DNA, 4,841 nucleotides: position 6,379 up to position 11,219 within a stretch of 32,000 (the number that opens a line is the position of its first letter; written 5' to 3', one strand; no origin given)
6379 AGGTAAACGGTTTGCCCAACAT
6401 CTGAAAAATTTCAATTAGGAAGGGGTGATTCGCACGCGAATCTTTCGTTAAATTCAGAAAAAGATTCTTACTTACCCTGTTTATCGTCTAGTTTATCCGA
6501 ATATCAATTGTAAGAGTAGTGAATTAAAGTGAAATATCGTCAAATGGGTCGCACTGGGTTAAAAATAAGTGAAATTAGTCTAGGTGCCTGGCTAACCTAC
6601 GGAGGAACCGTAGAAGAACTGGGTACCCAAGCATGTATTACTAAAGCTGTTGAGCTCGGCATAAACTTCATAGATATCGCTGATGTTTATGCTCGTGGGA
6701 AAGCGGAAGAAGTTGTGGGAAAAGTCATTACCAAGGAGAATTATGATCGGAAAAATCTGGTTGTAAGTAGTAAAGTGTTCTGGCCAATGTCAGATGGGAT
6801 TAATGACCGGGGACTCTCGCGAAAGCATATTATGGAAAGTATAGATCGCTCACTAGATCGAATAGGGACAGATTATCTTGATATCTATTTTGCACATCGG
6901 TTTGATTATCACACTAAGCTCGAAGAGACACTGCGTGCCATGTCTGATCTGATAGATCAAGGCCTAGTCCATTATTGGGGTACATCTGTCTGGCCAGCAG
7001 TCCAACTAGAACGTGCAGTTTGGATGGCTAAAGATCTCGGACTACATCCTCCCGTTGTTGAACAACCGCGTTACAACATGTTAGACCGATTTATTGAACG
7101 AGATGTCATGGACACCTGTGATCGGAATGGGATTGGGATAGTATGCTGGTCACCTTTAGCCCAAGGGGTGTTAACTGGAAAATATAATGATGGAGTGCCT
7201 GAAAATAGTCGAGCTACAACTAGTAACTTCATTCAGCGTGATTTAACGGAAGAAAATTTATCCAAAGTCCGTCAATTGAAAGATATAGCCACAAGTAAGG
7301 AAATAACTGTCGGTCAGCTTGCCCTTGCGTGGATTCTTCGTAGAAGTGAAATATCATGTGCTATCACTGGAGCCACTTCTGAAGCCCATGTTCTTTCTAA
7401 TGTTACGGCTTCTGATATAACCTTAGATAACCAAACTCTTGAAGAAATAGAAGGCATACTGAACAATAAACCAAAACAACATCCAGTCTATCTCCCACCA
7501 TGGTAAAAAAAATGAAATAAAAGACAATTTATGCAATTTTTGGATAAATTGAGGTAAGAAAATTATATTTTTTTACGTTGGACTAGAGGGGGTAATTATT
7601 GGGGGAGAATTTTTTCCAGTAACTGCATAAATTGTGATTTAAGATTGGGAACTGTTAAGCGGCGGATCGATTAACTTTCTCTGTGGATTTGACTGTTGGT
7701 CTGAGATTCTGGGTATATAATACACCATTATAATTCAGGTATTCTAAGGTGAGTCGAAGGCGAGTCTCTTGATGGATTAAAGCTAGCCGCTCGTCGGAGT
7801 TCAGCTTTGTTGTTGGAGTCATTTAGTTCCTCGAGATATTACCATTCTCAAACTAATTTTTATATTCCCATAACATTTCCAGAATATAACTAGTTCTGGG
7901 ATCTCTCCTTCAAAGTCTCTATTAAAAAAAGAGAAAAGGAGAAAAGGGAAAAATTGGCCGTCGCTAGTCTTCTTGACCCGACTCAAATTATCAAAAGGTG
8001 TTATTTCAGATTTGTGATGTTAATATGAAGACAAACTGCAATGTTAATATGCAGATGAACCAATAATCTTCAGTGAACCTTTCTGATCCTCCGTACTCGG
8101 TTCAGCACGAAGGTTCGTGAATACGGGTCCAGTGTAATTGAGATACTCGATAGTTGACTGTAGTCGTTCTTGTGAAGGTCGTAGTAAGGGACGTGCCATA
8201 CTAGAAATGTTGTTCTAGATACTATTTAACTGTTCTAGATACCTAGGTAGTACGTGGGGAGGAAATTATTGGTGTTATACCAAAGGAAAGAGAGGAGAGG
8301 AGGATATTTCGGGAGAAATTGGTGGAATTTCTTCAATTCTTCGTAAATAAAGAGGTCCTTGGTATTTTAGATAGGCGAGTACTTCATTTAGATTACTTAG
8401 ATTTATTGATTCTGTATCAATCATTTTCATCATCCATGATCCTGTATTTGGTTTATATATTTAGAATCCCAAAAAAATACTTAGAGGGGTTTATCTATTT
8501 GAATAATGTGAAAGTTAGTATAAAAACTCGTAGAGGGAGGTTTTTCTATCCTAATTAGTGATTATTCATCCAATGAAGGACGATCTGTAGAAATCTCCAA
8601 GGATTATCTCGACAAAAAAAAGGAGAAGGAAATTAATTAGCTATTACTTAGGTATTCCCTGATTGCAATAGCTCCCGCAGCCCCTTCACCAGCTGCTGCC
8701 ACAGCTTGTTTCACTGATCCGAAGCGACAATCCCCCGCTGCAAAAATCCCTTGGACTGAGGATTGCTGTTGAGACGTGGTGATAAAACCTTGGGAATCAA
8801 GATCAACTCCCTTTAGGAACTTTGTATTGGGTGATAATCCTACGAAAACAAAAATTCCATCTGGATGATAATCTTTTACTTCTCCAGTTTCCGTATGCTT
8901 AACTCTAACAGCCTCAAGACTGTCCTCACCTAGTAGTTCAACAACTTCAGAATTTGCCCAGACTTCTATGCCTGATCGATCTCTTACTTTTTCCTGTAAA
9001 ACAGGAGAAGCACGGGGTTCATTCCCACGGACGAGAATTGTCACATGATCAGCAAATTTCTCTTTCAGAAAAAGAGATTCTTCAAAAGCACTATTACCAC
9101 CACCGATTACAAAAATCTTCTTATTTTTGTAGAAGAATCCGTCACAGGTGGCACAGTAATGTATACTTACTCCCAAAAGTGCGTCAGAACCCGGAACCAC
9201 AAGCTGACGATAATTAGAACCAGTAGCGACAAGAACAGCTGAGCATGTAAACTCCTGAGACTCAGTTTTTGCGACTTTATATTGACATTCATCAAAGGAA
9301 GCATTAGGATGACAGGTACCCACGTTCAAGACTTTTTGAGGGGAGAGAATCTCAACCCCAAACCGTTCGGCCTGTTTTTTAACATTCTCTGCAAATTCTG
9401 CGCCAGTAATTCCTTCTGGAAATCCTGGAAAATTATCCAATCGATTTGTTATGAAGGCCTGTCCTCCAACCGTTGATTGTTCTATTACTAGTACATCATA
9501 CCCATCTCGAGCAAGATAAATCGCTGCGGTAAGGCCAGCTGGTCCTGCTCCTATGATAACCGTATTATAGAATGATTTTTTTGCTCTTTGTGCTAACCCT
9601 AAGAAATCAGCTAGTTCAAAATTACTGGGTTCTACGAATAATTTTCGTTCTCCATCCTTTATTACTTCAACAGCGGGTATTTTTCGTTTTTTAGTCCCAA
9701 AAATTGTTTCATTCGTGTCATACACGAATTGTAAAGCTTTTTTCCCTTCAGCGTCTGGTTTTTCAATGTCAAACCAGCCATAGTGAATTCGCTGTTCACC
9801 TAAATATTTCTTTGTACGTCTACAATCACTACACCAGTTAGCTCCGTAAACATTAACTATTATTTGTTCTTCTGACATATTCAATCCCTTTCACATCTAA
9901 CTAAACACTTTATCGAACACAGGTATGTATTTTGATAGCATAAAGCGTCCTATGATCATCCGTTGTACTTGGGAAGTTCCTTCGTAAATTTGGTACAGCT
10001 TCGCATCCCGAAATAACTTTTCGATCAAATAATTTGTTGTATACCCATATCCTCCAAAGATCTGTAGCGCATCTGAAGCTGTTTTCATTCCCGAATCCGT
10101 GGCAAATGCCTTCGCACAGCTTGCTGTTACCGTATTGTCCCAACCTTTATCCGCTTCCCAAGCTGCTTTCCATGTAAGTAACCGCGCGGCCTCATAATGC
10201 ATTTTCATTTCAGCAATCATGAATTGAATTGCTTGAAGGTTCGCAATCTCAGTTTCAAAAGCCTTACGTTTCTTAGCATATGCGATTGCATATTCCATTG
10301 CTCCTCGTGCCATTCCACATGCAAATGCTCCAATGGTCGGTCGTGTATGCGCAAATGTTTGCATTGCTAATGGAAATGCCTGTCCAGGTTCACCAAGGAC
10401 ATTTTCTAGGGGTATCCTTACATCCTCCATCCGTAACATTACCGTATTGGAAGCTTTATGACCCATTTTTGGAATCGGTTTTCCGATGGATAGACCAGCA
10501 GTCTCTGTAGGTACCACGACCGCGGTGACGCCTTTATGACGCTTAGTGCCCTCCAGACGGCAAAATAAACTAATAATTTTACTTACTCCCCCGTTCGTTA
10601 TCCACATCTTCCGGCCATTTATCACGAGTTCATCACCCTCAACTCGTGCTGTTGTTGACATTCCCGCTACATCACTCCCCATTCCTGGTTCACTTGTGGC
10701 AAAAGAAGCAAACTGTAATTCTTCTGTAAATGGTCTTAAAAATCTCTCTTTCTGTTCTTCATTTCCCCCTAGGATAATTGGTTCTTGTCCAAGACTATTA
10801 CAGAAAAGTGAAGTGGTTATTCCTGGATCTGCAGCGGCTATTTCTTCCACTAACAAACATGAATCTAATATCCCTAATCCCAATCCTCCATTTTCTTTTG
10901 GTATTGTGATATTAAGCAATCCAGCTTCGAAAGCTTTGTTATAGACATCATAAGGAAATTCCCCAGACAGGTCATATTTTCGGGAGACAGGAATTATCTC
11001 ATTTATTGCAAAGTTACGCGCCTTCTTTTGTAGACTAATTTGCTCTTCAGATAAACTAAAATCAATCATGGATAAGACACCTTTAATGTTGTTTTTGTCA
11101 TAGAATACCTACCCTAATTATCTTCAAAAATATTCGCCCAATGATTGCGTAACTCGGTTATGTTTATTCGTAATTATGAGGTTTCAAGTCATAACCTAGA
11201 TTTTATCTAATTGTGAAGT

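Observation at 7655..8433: Unannotated tandem triplet of paralogous microproteins sharing a YLxYxG core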

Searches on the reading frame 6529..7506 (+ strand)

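Call 20: search_protein_families(library=pfam, proteins=[window:6529-7506:+])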
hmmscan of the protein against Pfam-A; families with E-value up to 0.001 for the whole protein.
window:6529-7506:+ (325 aa): 1 family
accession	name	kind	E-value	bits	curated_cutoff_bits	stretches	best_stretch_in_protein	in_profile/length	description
PF00248.27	Aldo_ket_red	-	1.1e-72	245.1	24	1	15-310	1-289/291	Aldo/keto reductase family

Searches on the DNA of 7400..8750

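Call 58: search_rna_families(source=window, start=7400, end=8750, threshold=evalue, max_evalue=1)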
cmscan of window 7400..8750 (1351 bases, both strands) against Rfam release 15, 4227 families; matches with E-value up to 1: 1.
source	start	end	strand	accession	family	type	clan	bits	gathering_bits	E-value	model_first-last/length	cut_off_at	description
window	7870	7976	+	RF00516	ylbH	Cis-reg; leader;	-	18.3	50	0.38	1-122/122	no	ylbH leader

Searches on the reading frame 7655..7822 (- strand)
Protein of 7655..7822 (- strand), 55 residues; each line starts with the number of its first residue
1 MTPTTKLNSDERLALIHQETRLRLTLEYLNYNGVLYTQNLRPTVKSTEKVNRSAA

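Call 6: search_protein_families(library=pfam, proteins=[window:7655-7822:-], max_evalue=10)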
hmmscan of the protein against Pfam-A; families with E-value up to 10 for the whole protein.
window:7655-7822:- (55 aa): 1 family
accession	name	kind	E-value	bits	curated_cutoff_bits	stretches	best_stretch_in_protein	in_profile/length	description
PF00367.25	PTS_EIIB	-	0.057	13.3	27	1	20-26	21-27/34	phosphotransferase system, EIIB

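Call 7: search_protein_families(library=ncbifam, proteins=[window:7655-7822:-], max_evalue=10)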
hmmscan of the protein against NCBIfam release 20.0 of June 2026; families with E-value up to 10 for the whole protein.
window:7655-7822:- (55 aa): 0 families

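Call 15: find_homologous_proteins(query=window:7655-7822:-, max_evalue=0.01)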
Query window:7655-7822:- (55 aa): 7 proteins with E <= 0.01 among 8 candidates. Only proteins of 30 to 97 residues were searched: fused or split forms outside these lengths cannot appear, so this answer is no evidence that the protein stands alone or is whole; lengths 'longer' or 'shorter' looks for them.
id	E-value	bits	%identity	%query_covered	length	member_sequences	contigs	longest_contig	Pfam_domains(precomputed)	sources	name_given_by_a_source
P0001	5.5e-26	105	95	100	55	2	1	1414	-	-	-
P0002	3.9e-21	90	85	100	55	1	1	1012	-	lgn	-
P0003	5.1e-19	84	88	89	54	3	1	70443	-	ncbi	-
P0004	2.1e-17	79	80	100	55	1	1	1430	-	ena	-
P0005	6.2e-17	77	84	89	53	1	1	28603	-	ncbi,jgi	ncbi:MAG: hypothetical protein ACW98I_14860 [Candidatus Hodarchaeales archaeon]|jgi:hypothetical pro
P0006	1.2e-15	73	76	89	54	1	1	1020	-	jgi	jgi:hypothetical protein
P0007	1.2e-14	70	65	98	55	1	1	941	-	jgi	jgi:hypothetical protein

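Call 59: search_protein_families(library=phrogs, proteins=[window:7655-7822:-], max_evalue=1)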
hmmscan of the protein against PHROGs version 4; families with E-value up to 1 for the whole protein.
window:7655-7822:- (55 aa): 1 family
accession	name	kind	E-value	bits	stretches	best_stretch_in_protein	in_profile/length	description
phrog_27054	-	unknown function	0.24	12.6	1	33-55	33-55/79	-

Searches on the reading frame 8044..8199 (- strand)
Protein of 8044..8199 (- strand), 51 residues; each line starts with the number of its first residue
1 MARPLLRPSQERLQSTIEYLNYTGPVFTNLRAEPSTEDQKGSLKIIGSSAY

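Call 6: search_protein_families(library=pfam, proteins=[window:8044-8199:-], max_evalue=10)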
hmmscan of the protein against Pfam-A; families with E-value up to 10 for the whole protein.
window:8044-8199:- (51 aa): 0 families

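Call 7: search_protein_families(library=ncbifam, proteins=[window:8044-8199:-], max_evalue=10)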
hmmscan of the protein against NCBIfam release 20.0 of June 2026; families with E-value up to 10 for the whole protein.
window:8044-8199:- (51 aa): 0 families

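Call 59: search_protein_families(library=phrogs, proteins=[window:8044-8199:-], max_evalue=1)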
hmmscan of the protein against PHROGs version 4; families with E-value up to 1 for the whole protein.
window:8044-8199:- (51 aa): 0 families

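Call 71: find_related_loci(query=window:8044-8199:-, collection=genome_contigs, flank=3000)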
Query window:8044-8199:- (51 aa) in genome_contigs; peptide patterns used: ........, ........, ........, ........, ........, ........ (x = any residue, [..] = any of these).
599 stretches matched a pattern (row limit reached: there are more); 3 encode a relative of the query (tblastn E <= 1e-3); 3 distinct loci.
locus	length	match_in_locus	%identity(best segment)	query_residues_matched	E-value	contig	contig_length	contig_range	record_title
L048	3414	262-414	100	1-51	3e-32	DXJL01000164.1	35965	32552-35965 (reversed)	MAG TPA_asm: Candidatus Heimdallarchaeota archaeon isolate MAG_8 k141_4785896, whole genome shotgun sequence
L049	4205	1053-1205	90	1-51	2e-29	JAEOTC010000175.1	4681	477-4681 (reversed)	MAG: Candidatus Hodarchaeota archaeon isolate YT1_021 k127_34928551, whole genome shotgun sequence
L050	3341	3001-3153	94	1-51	5e-29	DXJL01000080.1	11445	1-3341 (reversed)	MAG TPA_asm: Candidatus Heimdallarchaeota archaeon isolate MAG_8 k141_2147096, whole genome shotgun sequence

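Call 75: search_dna_similar(query=window:8044-8199:-, collection=phages, mode=protein, max_evalue=0.1)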
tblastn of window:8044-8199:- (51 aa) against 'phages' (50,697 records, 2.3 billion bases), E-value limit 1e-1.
No match.

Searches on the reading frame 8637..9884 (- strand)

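Call 20: search_protein_families(library=pfam, proteins=[window:8637-9884:-])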
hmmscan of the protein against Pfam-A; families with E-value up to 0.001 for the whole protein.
window:8637-9884:- (415 aa): 12 families
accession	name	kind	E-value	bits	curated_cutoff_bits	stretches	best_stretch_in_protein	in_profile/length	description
PF07992.20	Pyr_redox_2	-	1.3e-46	159.8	26.1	1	106-401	1-291/291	Pyridine nucleotide-disulphide oxidoreductase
PF13738.12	Pyr_redox_3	-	1.8e-24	86.9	30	2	157-384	76-305/305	Pyridine nucleotide-disulphide oxidoreductase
PF00070.33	Pyr_redox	-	3.2e-17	63.3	22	1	256-329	1-80/82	Pyridine nucleotide-disulphide oxidoreductase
PF01266.30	DAO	-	8.6e-10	39.1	27.9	1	109-142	3-38/353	FAD dependent oxidoreductase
PF00890.30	FAD_binding_2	-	1.2e-09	38.3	20.4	1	108-143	2-38/414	FAD binding domain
PF13450.12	NAD_binding_8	-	2.6e-09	37.6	21.9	1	110-150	1-41/68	NAD(P)-binding Rossmann-like domain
PF03486.20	HI0933_like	-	2.2e-08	34.3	50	1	107-141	2-36/244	HI0933-like protein Rossmann domain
PF12831.13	FAD_oxidored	-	9.9e-07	28.8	27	1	109-143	3-38/416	FAD dependent oxidoreductase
PF01946.23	Thi4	-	2.5e-06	27.3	26.2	1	108-141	20-55/235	Thi4 family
PF01494.25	FAD_binding_3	-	3e-06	27.1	22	1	107-137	3-33/349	FAD binding domain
PF00462.30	Glutaredoxin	-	9e-05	23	22.9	1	11-52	2-42/60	Glutaredoxin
PF01134.28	GIDA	-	0.00019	21.1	22.1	1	109-138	3-32/391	Glucose inhibited division protein A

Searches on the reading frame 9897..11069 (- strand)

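Call 20: search_protein_families(library=pfam, proteins=[window:9897-11069:-])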
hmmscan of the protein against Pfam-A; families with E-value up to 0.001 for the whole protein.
window:9897-11069:- (390 aa): 5 families
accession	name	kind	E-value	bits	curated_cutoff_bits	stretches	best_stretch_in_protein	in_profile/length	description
PF00441.29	Acyl-CoA_dh_1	-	2e-46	158.3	22.4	1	232-377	4-149/150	Acyl-CoA dehydrogenase, C-terminal domain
PF02771.21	Acyl-CoA_dh_N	-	5.1e-29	101.4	22.9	1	7-115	1-110/113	Acyl-CoA dehydrogenase, N-terminal domain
PF02770.24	Acyl-CoA_dh_M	-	5.9e-24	84.5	33.3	1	122-217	1-97/97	Acyl-CoA dehydrogenase, middle domain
PF08028.16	Acyl-CoA_dh_2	-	3.3e-19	69.9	22.7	1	245-366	2-133/134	Acyl-CoA dehydrogenase, C-terminal domain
PF22924.1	ACOX_C_alpha1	-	8e-08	32.7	27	1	262-377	49-168/169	Acyl-CoA oxidase, C-alpha1 domain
